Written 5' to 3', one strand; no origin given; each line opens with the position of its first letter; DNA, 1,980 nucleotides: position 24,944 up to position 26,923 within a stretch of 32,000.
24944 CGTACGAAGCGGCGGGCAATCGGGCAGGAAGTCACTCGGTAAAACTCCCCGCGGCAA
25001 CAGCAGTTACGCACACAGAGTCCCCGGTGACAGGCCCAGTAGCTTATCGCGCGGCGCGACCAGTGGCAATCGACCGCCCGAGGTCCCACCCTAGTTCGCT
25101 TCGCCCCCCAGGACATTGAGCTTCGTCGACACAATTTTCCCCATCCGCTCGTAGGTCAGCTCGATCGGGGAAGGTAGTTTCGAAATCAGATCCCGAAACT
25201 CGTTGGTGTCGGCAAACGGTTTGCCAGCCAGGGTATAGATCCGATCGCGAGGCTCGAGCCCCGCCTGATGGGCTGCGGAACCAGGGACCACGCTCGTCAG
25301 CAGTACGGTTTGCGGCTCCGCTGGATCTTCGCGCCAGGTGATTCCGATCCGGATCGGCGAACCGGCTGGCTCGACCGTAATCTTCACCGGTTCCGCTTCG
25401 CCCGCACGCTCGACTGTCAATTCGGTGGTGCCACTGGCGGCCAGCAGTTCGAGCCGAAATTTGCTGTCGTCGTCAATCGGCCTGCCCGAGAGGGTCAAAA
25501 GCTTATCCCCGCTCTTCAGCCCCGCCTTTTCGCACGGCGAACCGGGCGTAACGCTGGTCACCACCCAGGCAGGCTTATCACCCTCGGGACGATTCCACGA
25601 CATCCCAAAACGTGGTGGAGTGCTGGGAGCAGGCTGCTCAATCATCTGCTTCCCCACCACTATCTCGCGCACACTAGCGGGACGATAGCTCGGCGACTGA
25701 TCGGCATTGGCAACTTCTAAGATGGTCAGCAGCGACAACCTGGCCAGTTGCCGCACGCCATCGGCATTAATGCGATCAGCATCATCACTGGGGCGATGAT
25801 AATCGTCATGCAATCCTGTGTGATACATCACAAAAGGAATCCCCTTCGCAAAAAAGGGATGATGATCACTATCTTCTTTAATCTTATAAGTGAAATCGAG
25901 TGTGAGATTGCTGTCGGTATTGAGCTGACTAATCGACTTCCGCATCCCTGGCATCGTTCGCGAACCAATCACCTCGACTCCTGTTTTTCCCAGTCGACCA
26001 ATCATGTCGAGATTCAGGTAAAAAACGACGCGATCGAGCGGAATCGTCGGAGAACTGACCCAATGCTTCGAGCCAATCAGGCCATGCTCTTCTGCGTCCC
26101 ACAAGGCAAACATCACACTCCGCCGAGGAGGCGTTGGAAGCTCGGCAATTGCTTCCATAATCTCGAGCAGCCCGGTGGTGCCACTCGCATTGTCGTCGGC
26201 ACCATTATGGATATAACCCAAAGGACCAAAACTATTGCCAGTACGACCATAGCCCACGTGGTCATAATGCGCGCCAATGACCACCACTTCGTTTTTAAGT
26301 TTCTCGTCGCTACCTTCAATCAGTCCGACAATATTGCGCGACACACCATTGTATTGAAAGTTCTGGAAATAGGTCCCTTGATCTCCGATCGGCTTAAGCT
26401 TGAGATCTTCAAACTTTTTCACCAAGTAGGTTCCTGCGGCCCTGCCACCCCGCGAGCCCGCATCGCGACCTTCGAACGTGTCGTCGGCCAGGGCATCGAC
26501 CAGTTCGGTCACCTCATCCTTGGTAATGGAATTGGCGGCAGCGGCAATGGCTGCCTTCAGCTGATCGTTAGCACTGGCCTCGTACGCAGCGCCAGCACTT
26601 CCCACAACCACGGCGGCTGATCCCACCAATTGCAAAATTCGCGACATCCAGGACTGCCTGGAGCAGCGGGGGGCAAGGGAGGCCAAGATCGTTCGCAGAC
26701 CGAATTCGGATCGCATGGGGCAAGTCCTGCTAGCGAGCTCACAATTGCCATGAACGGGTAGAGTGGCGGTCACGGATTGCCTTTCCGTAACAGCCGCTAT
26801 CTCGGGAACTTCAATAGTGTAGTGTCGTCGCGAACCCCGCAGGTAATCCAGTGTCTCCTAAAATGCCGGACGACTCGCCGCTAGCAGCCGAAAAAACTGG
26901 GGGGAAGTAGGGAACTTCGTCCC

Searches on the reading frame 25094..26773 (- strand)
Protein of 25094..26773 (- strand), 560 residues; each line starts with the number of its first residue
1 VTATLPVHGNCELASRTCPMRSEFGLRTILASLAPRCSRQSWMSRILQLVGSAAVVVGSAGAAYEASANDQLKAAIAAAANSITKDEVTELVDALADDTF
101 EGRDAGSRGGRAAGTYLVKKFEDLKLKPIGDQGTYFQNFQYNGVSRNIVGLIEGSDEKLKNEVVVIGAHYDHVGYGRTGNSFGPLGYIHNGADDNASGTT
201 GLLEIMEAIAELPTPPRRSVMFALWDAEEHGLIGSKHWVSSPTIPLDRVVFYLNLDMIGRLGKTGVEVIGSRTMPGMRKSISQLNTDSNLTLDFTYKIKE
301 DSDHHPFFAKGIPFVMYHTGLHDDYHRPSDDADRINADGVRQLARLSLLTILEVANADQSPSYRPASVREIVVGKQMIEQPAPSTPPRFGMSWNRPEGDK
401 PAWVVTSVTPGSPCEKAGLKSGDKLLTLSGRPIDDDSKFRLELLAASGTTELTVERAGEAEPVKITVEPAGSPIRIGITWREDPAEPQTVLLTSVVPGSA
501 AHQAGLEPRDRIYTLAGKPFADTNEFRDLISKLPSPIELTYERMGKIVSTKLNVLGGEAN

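Call 67: search_protein_families(library=pfam, proteins=[window:25094-26773:-], max_evalue=0.001)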
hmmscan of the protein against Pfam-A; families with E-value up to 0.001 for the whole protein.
window:25094-26773:- (560 aa): 5 families
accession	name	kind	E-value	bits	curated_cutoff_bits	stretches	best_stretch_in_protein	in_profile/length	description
PF04389.22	Peptidase_M28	-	3e-45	154.8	21.3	1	147-348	1-190/193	Peptidase family M28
PF17820.7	PDZ_6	-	6.8e-18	64.6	27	2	493-543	3-54/54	PDZ domain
PF13180.12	PDZ_2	-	2.2e-15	57.2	27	2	400-467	11-80/80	PDZ domain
PF00595.29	PDZ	-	2.6e-13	50.6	23.2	2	465-524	2-61/81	PDZ domain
PF01546.33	Peptidase_M20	-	9.7e-06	26.1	24.6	1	166-243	2-82/206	Peptidase family M20/M25/M40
